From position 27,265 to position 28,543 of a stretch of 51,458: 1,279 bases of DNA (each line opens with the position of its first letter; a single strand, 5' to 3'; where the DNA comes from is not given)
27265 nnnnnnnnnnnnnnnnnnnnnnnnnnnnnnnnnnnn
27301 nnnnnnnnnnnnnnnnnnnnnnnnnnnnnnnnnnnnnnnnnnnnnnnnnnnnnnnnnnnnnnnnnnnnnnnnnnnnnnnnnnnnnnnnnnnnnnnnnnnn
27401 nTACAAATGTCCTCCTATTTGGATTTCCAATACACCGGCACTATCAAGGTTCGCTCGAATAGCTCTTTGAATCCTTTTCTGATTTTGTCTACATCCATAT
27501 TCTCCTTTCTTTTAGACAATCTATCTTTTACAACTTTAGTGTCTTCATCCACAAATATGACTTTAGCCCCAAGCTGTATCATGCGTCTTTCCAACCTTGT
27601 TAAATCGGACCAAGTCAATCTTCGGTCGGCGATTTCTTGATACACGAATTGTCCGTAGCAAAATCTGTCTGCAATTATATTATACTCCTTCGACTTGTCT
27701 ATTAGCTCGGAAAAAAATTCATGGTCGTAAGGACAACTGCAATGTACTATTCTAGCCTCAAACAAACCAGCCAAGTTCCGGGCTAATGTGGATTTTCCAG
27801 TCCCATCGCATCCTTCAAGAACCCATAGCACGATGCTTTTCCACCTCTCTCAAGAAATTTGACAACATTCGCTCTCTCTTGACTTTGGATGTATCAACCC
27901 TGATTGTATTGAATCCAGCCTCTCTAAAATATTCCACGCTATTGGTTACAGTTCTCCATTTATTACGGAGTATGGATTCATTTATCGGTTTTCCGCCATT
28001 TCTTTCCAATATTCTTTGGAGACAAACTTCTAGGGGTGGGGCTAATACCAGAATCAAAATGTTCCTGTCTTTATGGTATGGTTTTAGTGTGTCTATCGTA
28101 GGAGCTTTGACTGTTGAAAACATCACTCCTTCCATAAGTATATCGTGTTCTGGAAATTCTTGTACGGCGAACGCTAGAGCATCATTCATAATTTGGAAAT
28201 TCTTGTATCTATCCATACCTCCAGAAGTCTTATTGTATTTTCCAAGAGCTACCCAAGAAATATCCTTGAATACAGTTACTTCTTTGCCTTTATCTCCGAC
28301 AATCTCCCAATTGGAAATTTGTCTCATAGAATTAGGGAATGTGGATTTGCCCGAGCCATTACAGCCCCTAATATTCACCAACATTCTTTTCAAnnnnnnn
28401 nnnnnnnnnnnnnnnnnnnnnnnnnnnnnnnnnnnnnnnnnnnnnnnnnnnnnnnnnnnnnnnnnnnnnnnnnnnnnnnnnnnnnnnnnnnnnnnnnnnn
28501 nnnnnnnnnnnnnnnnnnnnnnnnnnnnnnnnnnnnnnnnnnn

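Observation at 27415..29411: dNMP kinase plus a second P-loop kinase and a 334-347-aa orphan next to the hydroxymethylase: candidate hypermodification module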

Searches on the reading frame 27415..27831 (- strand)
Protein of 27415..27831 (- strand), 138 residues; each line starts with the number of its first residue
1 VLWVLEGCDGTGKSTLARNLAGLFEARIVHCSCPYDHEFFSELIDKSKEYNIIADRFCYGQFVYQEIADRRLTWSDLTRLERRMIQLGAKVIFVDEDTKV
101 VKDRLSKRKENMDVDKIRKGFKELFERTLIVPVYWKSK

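Call 3: search_protein_families(library=pfam, proteins=[window:27415-27831:-], max_evalue=0.1)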
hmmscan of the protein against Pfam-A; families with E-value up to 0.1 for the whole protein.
window:27415-27831:- (138 aa): 11 families
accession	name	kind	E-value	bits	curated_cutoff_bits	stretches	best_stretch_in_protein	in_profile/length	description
PF02223.23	Thymidylate_kin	-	3e-10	40.5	27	2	46-125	75-163/185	Thymidylate kinase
PF00004.35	AAA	-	0.00016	22.5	21.2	1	5-112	3-79/131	ATPase family associated with various cellular activities (AAA)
PF13401.12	AAA_22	-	0.00024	21.9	27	1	4-46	9-57/130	AAA domain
PF13238.12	AAA_18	-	0.00026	21.9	29.4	1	5-111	3-114/128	AAA domain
PF13521.12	AAA_28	-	0.0003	21.5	27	1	4-29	3-28/164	AAA domain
PF13671.12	AAA_33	-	0.00071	20.3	27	1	2-22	1-21/143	AAA domain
PF07728.20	AAA_5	-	0.015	15.7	22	1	4-30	3-30/139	AAA domain (dynein-related subfamily)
PF20720.3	nSTAND3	-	0.039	14.1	27.2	1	4-91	21-106/155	Novel STAND NTPase 3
PF02224.24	Cytidylate_kin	-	0.052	13.7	26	0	5-35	3-33/211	Cytidylate kinase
PF05729.18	NACHT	-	0.055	13.7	26.7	1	4-43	4-42/167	NACHT domain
PF00005.33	ABC_tran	-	0.058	14.4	25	0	3-26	14-37/137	ABC transporter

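Call 4: search_protein_families(library=phrogs, proteins=[window:27415-27831:-], max_evalue=0.01)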
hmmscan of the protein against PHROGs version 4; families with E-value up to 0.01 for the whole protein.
window:27415-27831:- (138 aa): 5 families
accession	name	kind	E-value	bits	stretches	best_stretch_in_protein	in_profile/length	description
phrog_761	-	other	2.4e-16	61.3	1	1-128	20-184/362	thymidylate kinase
phrog_2071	-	other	0.0005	21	1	1-53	17-60/282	ATPase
phrog_19520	-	unknown function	0.0016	19.6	1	60-112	26-78/90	-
phrog_7485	-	unknown function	0.0027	17.7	0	3-29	230-256/430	-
phrog_505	-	other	0.0088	16.5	0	2-23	4-25/295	polynucleotide kinase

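Call 82: search_protein_families(library=ncbifam, proteins=[window:27415-27831:-], max_evalue=0.01)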
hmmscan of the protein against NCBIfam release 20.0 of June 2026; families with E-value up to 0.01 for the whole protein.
window:27415-27831:- (138 aa): 5 families
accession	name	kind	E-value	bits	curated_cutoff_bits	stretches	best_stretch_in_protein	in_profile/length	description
TIGR00041.1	DTMP_kinase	equivalog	1.2e-12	47.9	83.25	2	45-127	86-177/196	dTMP kinase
TIGR00152.1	TIGR00152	equivalog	0.00013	21.9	65.55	0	86-121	122-156/188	dephospho-CoA kinase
NF005923.0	PRK07933.1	equivalog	0.00074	18.9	193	0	1-29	1-29/213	dTMP kinase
TIGR01313.1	therm_gnt_kin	subfamily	0.0057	16.4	113.75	0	4-29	2-27/164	gluconokinase, GntK/IdnK-type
NF005994.0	PRK08118.1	equivalog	0.009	16.1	215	0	4-34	5-35/172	DNA topology modulation protein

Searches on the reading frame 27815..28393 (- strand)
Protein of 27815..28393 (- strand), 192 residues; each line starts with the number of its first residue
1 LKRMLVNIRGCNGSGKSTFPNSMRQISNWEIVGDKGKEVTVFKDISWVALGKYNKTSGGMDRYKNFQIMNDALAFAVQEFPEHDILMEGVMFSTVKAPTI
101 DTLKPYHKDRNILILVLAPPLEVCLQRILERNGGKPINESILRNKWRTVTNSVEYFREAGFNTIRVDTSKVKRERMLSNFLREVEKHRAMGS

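Call 3: search_protein_families(library=pfam, proteins=[window:27815-28393:-], max_evalue=0.1)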
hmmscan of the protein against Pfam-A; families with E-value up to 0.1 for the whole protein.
window:27815-28393:- (192 aa): 4 families
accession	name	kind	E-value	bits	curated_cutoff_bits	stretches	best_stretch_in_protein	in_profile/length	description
PF18748.7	HMUDK_HMUD1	-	3.4e-22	79.4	27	1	6-157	20-173/196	5-hmdU DNA kinase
PF01712.25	dNK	-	0.0051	17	27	0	8-34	3-29/203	Deoxynucleoside kinase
PF13671.12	AAA_33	-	0.012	16.3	27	0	5-22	1-18/143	AAA domain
PF13238.12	AAA_18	-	0.052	14.4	29.4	0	8-134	3-114/128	AAA domain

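Call 4: search_protein_families(library=phrogs, proteins=[window:27815-28393:-], max_evalue=0.01)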
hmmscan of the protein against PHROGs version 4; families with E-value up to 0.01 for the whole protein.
window:27815-28393:- (192 aa): 4 families
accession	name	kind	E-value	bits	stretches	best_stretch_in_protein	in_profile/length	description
phrog_800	-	head and packaging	1.2e-30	107.6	1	2-183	31-215/511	terminase small subunit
phrog_761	-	other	1.3e-07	32.6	1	1-186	17-213/362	thymidylate kinase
phrog_6931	-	unknown function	0.00051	20.4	1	5-150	187-326/343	-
phrog_2071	-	other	0.0038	18.1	0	1-30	14-42/282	ATPase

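Call 12: search_dna_similar(query=window:27815-28393:-, collection=phages, mode=protein, max_evalue=0.001, max_rows=40)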
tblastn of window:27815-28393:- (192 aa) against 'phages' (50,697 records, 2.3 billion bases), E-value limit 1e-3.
Records with a match: 409; places in all: 409; records where one place covers at least 80% of the query: 121.
Best place of each record, by identity: <60% 409.
By first word of the organism name: Salmonella 161; Pseudomonas 56; Vibrio 45; Klebsiella 45; Escherichia 29; Dickeya 19; Serratia 10; Bordetella 9; Bacillus 6; Shigella 6; and 12 more.
By host as written in the record: - 80; Salmonella enterica 26; Pseudomonas aeruginosa PAO1 23; Salmonella enterica subsp. enterica serovar Enteritidis PT1 21; Klebsiella pneumoniae 19; Pseudomonas aeruginosa 17; Salmonella enterica subsp. enterica serovar Typhimurium 14; Dickeya solani 11; and 102 more.
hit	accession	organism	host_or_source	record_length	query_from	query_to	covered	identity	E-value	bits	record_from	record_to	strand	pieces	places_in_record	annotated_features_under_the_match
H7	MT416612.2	Bacillus phage YungSlug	Bacillus thuringiensis kurstaki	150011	5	186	95%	40.2%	2e-28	116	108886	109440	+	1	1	hypothetical protein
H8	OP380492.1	Bacillus phage Nachito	Bacillus sp. ET1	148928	4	186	95%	39.8%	4e-28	115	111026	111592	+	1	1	P-loop nucleotide kinase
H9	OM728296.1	Bacillus phage vB_BsuM-Goe26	Bacillus subtilis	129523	4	187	96%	37.0%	2e-23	102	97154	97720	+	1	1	hypothetical protein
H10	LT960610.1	Bacillus phage SBSphiC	Bacillus subtilis BEST7003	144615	4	187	96%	37.0%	2e-23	102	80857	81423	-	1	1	record has no annotation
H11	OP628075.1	Lysinibacillus phage vB_LfM_LysYB1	Lysinibacillus fusiformis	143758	5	187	95%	37.0%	8e-29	117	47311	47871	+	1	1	kinase activity protein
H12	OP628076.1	Lysinibacillus phage vB_LfM_LysYB2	Lysinibacillus fusiformis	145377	5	187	95%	37.0%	8e-29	117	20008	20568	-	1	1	kinase activity protein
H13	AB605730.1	Bacillus phage SP-10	-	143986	4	185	95%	35.8%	1e-23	102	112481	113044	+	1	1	hypothetical protein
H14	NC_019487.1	Bacillus phage SP-10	-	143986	4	185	95%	35.8%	1e-23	102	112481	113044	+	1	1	terminase small subunit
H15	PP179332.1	Pseudomonas phage Cygsa01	Pseudomonas syringae JD03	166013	4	181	93%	34.6%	2e-22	99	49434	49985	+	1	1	baseplate hub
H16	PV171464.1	Vibrio phage VPALA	Vibrio anguillarum ALA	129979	9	180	90%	34.8%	1e-14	77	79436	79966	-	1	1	terminase small subunit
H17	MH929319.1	Serratia phage vB_SmaA_3M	Serratia marcescens 2170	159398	8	181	91%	33.0%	3e-16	81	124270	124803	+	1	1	putative kinase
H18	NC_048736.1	Serratia phage vB_SmaA_3M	Serratia marcescens 2170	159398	8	181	91%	33.0%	3e-16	81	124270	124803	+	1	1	terminase small subunit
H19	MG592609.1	Vibrio phage 1.244.A._10N.261.54.C3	Vibrio sp. sp. F13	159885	8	181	91%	32.1%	7e-17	83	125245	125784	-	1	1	P-loop containing nucleoside triphosphate hydrolase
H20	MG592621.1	Vibrio phage 1.255.O._10N.286.45.F1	Vibrio splendidus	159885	8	181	91%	32.1%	7e-17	83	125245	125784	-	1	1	P-loop containing nucleoside triphosphate hydrolase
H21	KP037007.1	Erwinia phage phiEa2809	Erwinia amylovora 1/79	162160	5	185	94%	30.5%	4e-13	72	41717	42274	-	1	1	hypothetical protein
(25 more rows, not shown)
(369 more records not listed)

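Call 19: get_annotated_region(hit=H14, flank=8000)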
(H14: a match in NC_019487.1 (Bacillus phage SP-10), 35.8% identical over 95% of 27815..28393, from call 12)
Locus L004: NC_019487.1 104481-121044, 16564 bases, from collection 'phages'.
description: Bacillus phage SP10, complete genome.
organism: Bacillus phage SP-10 (NCBI taxid 941058)
taxonomy: Viruses; Duplodnaviria; Heunggongvirae; Uroviricota; Caudoviricetes; Herelleviridae; Spounavirinae
host: -; source: -; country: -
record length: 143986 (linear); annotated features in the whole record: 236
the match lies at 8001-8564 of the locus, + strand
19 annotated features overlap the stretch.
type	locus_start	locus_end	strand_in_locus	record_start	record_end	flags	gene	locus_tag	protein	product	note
CDS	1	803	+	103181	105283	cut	-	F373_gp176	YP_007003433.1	ribonucleotide reductase large subunit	BS_SP10_176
CDS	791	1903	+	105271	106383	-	-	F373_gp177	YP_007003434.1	ribonucleotide reductase class Ia beta subunit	BS_SP10_177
CDS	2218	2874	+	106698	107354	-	-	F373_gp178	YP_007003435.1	transcriptional regulator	BS_SP10_178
CDS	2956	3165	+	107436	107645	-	-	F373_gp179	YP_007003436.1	hypothetical protein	BS_SP10_179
CDS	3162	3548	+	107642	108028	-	-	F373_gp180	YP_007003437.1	hypothetical protein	BS_SP10_180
CDS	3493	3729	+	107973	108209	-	-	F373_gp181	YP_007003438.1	hypothetical protein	BS_SP10_181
CDS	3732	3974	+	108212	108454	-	-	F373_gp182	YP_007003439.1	hypothetical protein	BS_SP10_182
CDS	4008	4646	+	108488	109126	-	-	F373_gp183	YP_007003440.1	hypothetical protein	BS_SP10_183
CDS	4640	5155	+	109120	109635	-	-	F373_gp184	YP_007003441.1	hypothetical protein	BS_SP10_184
CDS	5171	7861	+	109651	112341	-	-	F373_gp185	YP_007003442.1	hypothetical protein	BS_SP10_185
CDS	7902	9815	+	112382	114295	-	-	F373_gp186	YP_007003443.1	terminase small subunit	BS_SP10_186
CDS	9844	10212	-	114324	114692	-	-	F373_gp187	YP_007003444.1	hypothetical protein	BS_SP10_187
CDS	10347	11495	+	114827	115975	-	-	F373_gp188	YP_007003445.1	thymidylate synthase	BS_SP10_188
CDS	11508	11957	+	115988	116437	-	-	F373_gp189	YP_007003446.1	replication protein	BS_SP10_189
CDS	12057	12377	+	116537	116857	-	-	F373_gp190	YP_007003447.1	DNA binding protein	BS_SP10_190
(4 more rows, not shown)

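Call 20: search_protein_families(library=pfam, proteins=[L004:5171-7861:+, L004:7902-9815:+, L004:10347-11495:+, L004:4008-4646:+, L004:4640-5155:+], max_evalue=0.01)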
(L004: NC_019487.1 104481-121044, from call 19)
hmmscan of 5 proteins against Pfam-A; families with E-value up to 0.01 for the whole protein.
L004:5171-7861:+ (896 aa): 0 families

L004:7902-9815:+ (637 aa): 2 families
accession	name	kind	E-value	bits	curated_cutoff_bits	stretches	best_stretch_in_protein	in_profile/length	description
PF18723.6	HMUDK_hel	-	2.4e-44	152.3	25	1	313-598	3-273/281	5-hmdU DNA kinase, helical domain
PF18748.7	HMUDK_HMUD1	-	2.8e-23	82.9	27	1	35-193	19-173/196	5-hmdU DNA kinase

L004:10347-11495:+ (382 aa): 1 family
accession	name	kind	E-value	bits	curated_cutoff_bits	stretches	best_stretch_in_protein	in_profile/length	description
PF00303.24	Thymidylat_synt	-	2.3e-23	83.1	24.3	1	12-231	2-217/266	Thymidylate synthase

L004:4008-4646:+ (212 aa): 1 family
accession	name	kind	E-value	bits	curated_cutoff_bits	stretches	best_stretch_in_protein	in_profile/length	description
PF04542.20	Sigma70_r2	-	0.0018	18.5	24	1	12-67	3-49/71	Sigma-70 region 2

L004:4640-5155:+ (171 aa): 0 families

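Call 82: search_protein_families(library=ncbifam, proteins=[window:27815-28393:-], max_evalue=0.01)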
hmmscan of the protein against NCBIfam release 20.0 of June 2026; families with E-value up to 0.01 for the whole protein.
window:27815-28393:- (192 aa): 1 family
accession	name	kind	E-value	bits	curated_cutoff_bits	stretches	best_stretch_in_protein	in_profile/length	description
NF005252.0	PRK06762.1-3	equivalog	0.0036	17.1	258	0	3-131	11-125/189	hypothetical protein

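Call 87: search_solved_structures(query=window:27815-28393:-, max_evalue=0.01, show_alignments=1)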
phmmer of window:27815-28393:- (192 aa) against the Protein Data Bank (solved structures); distinct sequences matched with E-value up to 0.01: 0.
